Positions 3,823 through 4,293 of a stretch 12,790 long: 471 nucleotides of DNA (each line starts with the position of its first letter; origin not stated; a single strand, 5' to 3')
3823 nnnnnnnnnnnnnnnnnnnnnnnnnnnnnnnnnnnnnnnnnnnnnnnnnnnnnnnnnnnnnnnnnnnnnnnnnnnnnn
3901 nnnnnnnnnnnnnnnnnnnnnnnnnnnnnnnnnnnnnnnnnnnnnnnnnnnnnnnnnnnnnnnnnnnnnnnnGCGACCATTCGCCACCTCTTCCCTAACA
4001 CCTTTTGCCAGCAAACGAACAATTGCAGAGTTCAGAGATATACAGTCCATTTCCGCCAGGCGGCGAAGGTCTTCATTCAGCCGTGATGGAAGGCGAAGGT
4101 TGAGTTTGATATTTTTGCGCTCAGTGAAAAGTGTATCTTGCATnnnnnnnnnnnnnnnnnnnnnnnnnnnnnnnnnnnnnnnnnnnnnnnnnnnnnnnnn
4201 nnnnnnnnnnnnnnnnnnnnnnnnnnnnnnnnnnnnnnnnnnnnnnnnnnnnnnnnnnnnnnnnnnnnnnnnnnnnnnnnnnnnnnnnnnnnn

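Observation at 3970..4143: Unlisted 57-aa Arc-like gene overlapping the ant start codon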

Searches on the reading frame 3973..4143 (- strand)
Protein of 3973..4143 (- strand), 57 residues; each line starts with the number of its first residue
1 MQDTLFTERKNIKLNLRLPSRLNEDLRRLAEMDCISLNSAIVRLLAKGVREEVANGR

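Call 4: search_protein_families(library=pfam, proteins=[window:3973-4143:-], max_evalue=1)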
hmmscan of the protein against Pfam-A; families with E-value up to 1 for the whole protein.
window:3973-4143:- (57 aa): 4 families
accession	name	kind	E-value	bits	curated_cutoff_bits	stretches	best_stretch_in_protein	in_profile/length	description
PF03869.20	Arc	-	0.00014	22.1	20.4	1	9-47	2-40/50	Arc-like DNA binding domain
PF05534.18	HicB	-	0.0017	18.7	21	1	13-45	19-51/51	HicB family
PF10038.14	DUF2274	-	0.065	14.1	23.8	1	7-32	10-35/69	Protein of unknown function (DUF2274)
PF12441.14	CopG_antitoxin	-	0.15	13.3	28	1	8-46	39-77/79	CopG antitoxin of type II toxin-antitoxin system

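Call 33: find_homologous_proteins(query=window:3973-4143:-)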
Query seq(57 aa) (57 aa): 58 proteins with E <= 0.001 among 58 candidates.
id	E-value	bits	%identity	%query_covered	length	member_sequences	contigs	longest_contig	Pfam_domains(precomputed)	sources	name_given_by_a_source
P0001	4.8e-29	115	85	100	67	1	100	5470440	-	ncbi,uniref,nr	ncbi:toxin-antitoxin system HicB family antitoxin [Escherichia coli]|uniref:toxin-antitoxin system H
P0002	2.6e-27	110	98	100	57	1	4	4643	PF03869.21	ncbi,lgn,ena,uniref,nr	ncbi:TPA: Arc family DNA-binding protein [Escherichia coli]|uniref:Arc family DNA-binding protein n=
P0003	3.2e-27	110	98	100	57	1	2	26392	-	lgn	-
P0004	3.3e-27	110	98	100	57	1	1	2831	-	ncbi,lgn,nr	ncbi:toxin-antitoxin system HicB family antitoxin [Escherichia coli]|nr:toxin-antitoxin system HicB 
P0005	3.6e-27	109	98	100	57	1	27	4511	-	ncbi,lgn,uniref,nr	ncbi:toxin-antitoxin system HicB family antitoxin [Escherichia coli O157]|uniref:toxin-antitoxin sys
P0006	5.8e-27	109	98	100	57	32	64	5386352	-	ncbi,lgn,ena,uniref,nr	ncbi:Arc family DNA-binding protein [Escherichia coli]|uniref:Arc family DNA-binding protein n=1 Tax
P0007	5.8e-27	109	98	100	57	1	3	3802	-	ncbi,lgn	ncbi:TPA: toxin-antitoxin system HicB family antitoxin [Escherichia coli]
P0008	6.6e-27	109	98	100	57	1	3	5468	-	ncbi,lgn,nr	ncbi:Arc family DNA-binding protein [Escherichia coli]|nr:Arc family DNA-binding protein [Escherichi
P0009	6.7e-27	109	98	100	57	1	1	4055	-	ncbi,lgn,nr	ncbi:Arc family DNA-binding protein [Escherichia coli]|nr:Arc family DNA-binding protein [Escherichi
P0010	6.7e-27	109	98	100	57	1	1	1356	-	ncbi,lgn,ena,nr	ncbi:Arc family DNA-binding protein [Escherichia coli]|nr:Arc family DNA-binding protein [Escherichi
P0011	8.0e-27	108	98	100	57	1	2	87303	-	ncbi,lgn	ncbi:TPA: toxin-antitoxin system HicB family antitoxin [Escherichia coli]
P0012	8.6e-27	108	98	100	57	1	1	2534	-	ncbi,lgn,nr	ncbi:TPA: toxin-antitoxin system HicB family antitoxin [Escherichia coli]|nr:toxin-antitoxin system 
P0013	8.6e-27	108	98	100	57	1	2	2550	-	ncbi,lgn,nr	ncbi:TPA: toxin-antitoxin system HicB family antitoxin [Escherichia coli]|nr:toxin-antitoxin system 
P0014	1.1e-26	108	98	100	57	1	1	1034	-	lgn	-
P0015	1.2e-26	108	98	100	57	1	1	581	-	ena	-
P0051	4.6e-20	87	77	100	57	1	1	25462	PF03869.21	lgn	-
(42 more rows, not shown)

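Call 35: find_related_loci(query=A2, collection=genome_contigs, flank=1500)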
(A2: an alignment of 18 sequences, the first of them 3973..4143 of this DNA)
Query A2 (57 aa) in genome_contigs; peptide patterns used: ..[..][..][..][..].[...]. (x = any residue, [..] = any of these).
80 stretches matched a pattern; 21 encode a relative of the query (tblastn E <= 1e-3); 21 distinct loci.
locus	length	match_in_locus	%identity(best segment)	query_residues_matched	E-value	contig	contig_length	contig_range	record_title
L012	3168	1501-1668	80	1-56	6e-28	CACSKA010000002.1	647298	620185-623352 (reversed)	Chryseobacterium sp. 18061 isolate 18061_Chryseobacterium1_Ancestor genome assembly, contig: NODE_2, whole genome shotgu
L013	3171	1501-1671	65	1-57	7e-21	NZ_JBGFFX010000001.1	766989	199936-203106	Erwinia aeris strain ACCC 02193 1, whole genome shotgun sequence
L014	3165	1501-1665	62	3-57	2e-19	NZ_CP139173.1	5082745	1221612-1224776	Pectobacterium polonicum strain LMG 31077 chromosome, complete genome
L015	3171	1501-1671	61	1-57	2e-19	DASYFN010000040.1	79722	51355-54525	MAG TPA_asm: Klebsiella sp. isolate SMAG_U5015 k141_1074331, whole genome shotgun sequence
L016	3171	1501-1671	60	1-57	3e-19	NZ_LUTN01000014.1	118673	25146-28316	Lonsdalea britannica strain LMG 26267 contig00014, whole genome shotgun sequence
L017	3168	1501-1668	59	1-56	1e-18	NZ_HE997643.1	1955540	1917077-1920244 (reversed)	Yersinia massiliensis CCUG 53443, whole genome shotgun sequence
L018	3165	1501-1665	58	3-57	4e-18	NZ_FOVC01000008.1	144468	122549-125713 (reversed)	Izhakiella capsodis strain N6PO6, whole genome shotgun sequence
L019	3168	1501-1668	59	1-56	4e-18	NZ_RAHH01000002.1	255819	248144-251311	Rahnella woolbedingensis strain DSM 27399 contig_00002, whole genome shotgun sequence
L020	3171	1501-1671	56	1-57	5e-18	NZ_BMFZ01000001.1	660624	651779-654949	Hafnia psychrotolerans strain CGMCC 1.12806 sequence01, whole genome shotgun sequence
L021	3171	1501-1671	56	1-57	3e-17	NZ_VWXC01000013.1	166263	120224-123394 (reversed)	Candidatus Pantoea communis isolate Al-1710 NODE_13_length_166263_cov_49.989960/0, whole genome shotgun sequence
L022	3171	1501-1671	56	1-57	3e-17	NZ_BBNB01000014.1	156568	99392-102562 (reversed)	Citrobacter sedlakii NBRC 105722, whole genome shotgun sequence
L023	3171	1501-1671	54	1-57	2e-16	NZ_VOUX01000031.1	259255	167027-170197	Serratia bockelmannii strain S3 NODE_7_length_259255_cov_66.540613, whole genome shotgun sequence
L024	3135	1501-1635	51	5-49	2e-11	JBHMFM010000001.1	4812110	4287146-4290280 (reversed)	Erwinia tracheiphila strain ICMP 5845 contig_1_pilon, whole genome shotgun sequence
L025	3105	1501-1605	57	13-47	1e-7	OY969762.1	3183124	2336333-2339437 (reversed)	MAG: Candidatus Aminicenantes bacterium isolate MFD04408.bin.c.1 genome assembly, chromosome: 1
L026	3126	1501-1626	40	13-54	6e-6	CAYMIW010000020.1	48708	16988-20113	MAG TPA_asm: uncultured Syntrophomonadaceae bacterium isolate SRP241326_co4_268 genome assembly, contig: NODE_1140_lengt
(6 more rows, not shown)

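Call 36: find_related_loci(query=A2, collection=viral_contigs, flank=1500)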
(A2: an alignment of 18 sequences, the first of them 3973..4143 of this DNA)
Query A2 (57 aa) in viral_contigs; peptide patterns used: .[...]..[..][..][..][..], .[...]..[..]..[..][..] (x = any residue, [..] = any of these).
337 stretches matched a pattern; 232 encode a relative of the query (tblastn E <= 1e-3); the best 80 are kept; 80 distinct loci.
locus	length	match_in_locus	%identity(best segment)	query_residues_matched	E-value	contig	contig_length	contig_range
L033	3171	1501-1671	100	1-57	2e-33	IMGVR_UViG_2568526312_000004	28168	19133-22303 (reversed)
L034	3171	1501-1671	100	1-57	2e-33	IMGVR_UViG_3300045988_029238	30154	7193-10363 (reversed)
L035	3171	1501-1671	100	1-57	2e-33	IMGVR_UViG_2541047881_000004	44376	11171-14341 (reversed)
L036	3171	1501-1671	100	1-57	2e-33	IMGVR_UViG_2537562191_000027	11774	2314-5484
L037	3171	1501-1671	100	1-57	2e-33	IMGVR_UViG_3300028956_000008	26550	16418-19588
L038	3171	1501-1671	100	1-57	2e-33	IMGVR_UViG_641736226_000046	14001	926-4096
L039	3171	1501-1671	100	1-57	2e-33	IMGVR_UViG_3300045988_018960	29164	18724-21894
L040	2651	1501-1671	100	1-57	2e-33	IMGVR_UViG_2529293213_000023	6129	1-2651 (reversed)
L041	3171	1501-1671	100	1-57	2e-33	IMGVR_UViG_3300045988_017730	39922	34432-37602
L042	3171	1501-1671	100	1-57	2e-33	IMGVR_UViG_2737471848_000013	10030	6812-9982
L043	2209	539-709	100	1-57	2e-33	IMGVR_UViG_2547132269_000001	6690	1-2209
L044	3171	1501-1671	100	1-57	2e-33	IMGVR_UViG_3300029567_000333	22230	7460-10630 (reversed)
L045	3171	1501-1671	100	1-57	2e-33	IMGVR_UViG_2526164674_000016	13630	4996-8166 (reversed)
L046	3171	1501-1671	100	1-57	2e-33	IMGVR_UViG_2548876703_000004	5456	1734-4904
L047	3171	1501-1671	100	1-57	2e-33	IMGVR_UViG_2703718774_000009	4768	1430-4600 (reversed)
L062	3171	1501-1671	95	1-57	3e-32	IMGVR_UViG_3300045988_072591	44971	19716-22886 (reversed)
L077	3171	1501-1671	91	1-57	2e-31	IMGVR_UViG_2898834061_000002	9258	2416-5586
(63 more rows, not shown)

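Call 58: search_protein_families(library=ncbifam, proteins=[window:3973-4143:-], max_evalue=0.1)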
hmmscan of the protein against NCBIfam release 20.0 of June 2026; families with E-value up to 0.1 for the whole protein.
window:3973-4143:- (57 aa): 0 families

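Call 59: search_protein_families(library=phrogs, proteins=[window:3973-4143:-], max_evalue=0.001)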
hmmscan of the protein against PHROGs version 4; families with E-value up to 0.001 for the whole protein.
window:3973-4143:- (57 aa): 4 families
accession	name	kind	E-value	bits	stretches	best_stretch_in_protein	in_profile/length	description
phrog_795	-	other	4.8e-08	34.3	1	8-52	14-58/116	partition protein ATPase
phrog_228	-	transcription regulation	7.6e-07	30.1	1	6-53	5-52/251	Arc-like repressor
phrog_582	-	transcription regulation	9.8e-05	23.6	1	2-51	48-97/105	Arc-like repressor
phrog_2685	-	other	0.00061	21.2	1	9-48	16-55/161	partition protein ATPase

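Call 60: search_solved_structures(query=A2, max_evalue=1, show_alignments=2)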
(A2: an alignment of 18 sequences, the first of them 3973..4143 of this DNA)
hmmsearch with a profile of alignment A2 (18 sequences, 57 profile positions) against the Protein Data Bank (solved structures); distinct sequences matched with E-value up to 1: 12.
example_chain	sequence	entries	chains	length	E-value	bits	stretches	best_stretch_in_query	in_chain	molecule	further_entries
1u9p_A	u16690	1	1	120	1e-38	134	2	12-56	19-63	pArc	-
1arq_A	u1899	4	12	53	1.4e-22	82.3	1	3-56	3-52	ARC REPRESSOR | PROTEIN (GENE-REGULATING PROTEIN ARC) | PROTEIN (ARC REPRESSOR)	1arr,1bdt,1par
1myk_A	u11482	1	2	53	2.8e-22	81.4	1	3-56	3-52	ARC REPRESSOR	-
1b28_A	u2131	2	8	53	2.9e-22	81.3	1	3-56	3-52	PROTEIN (REGULATORY PROTEIN ARC) | ARC REPRESSOR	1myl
9pio_G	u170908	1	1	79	6.5e-22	80.2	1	8-56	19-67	Arc family DNA-binding protein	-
1baz_A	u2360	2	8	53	7.2e-22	80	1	3-56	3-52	ARC REPRESSOR | PROTEIN (ARC FV10 REPRESSOR)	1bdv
1qtg_A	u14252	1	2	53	2.3e-19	72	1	3-56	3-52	Transcriptional repressor arc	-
1nla_A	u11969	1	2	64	4.2e-19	71.2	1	8-56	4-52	Transcriptional repressor arc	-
3qoq_A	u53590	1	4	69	1.3e-06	31.2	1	6-54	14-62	Alginate and motility regulator Z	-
1mnt_A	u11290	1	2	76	8.4e-06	28.6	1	11-49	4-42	MNT REPRESSOR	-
2k1o_A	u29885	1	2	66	0.022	17.7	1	9-49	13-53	Putative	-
1x93_A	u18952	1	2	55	0.21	14.5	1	24-54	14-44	hypothetical protein HP0222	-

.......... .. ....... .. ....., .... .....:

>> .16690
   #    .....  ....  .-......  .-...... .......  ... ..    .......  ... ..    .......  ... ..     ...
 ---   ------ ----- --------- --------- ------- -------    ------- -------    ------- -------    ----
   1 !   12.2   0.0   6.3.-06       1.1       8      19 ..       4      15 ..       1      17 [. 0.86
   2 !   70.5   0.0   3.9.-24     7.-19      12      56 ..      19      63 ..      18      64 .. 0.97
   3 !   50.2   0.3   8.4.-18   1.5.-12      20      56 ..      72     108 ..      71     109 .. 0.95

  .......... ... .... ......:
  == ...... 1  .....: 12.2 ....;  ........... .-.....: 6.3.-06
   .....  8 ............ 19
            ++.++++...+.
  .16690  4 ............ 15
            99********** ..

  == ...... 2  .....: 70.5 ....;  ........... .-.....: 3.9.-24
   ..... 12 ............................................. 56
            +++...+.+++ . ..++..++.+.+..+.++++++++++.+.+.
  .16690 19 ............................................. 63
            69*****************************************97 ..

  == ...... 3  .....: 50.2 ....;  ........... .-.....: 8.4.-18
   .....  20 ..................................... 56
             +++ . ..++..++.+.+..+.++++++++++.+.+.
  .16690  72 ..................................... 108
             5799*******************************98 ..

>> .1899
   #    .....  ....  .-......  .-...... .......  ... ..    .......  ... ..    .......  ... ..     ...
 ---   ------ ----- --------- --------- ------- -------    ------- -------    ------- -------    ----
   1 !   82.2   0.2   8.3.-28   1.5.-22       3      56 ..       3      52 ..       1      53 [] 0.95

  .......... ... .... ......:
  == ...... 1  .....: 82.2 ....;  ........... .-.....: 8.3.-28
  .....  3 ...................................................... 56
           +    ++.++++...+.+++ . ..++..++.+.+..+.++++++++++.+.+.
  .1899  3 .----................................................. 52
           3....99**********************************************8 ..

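Call 62: search_solved_structures(query=A4, max_evalue=1, show_alignments=3)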
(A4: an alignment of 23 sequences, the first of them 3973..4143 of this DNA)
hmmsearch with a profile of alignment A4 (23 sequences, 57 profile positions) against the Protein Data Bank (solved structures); distinct sequences matched with E-value up to 1: 11.
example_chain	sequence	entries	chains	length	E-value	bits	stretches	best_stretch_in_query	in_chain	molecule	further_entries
1u9p_A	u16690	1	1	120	2.6e-09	39.9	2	13-52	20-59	pArc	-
1b28_A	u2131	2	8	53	4e-06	29.7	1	10-52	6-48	PROTEIN (REGULATORY PROTEIN ARC) | ARC REPRESSOR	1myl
3qoq_A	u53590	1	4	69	1.1e-05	28.4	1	5-52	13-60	Alginate and motility regulator Z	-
1myk_A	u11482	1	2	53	1.3e-05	28.1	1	10-53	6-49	ARC REPRESSOR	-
1arq_A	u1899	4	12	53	1.5e-05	27.8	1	10-53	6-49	ARC REPRESSOR | PROTEIN (GENE-REGULATING PROTEIN ARC) | PROTEIN (ARC REPRESSOR)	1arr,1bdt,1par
9pio_G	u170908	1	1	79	4.4e-05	26.4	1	10-52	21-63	Arc family DNA-binding protein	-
1baz_A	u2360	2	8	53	5.7e-05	26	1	10-53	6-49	ARC REPRESSOR | PROTEIN (ARC FV10 REPRESSOR)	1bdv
1qtg_A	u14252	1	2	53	0.0034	20.3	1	13-53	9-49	Transcriptional repressor arc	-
1nla_A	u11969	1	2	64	0.0056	19.6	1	13-52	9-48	Transcriptional repressor arc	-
1mnt_A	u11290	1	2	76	0.19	14.7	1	11-45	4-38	MNT REPRESSOR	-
8yf0_B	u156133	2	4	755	0.99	12.4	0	13-31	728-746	Synaptic vesicle glycoprotein 2A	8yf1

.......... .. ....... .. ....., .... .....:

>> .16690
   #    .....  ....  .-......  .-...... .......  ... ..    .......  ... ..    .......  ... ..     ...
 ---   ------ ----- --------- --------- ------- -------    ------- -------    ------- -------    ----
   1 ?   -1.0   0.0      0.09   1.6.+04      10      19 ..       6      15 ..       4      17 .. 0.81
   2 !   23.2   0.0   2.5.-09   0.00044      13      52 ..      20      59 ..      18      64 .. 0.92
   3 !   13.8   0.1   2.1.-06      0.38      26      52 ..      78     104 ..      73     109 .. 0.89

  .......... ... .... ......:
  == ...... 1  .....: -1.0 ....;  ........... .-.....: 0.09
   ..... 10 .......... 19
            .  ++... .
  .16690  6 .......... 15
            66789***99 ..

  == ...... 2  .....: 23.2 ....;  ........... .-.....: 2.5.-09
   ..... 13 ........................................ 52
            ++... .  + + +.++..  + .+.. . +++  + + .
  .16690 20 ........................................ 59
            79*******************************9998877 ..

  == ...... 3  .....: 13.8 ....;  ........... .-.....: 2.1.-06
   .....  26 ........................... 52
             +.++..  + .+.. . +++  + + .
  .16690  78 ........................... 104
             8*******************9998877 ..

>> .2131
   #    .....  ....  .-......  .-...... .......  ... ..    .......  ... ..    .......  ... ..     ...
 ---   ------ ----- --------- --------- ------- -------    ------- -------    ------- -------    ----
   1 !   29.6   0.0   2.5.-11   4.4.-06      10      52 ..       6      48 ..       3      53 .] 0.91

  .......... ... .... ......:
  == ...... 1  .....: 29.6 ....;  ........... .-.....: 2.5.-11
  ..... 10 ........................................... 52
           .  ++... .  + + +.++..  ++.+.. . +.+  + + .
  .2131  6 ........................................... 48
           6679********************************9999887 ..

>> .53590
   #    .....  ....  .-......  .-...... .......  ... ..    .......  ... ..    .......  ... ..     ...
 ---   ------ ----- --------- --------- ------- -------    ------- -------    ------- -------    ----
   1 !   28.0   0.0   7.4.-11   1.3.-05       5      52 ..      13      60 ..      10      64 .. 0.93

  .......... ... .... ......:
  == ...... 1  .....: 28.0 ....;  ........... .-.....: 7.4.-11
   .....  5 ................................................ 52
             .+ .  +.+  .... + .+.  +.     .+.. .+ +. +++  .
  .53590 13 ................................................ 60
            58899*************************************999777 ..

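Call 70: predict_structure(alignment_id=A5)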
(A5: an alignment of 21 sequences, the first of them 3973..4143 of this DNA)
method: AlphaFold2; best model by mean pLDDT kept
length: 57 residues; sequences in the alignment: 21
mean_pLDDT: 76.0   pTM: 0.45
mean pLDDT of the five models: 76.0, 72.9, 64.1, 62.6, 59.1
residues with pLDDT >= 90: 19; 70-90: 18; 50-70: 9; < 50: 11
segments of 3 or more residues with pLDDT < 50: 1-11
pLDDT, mean of each block of 10 residues (from residue 1): 47 59 85 93 92 81
secondary structure, 60 per line:
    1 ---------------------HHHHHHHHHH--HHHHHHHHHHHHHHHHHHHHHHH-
elements in order: H22-31 H34-56

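Call 73: fold_search(model_id=the predicted structure, library=pdb)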
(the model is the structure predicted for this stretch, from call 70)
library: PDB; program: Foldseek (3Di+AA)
matches with E <= 10: 0; with E <= 0.001: 0
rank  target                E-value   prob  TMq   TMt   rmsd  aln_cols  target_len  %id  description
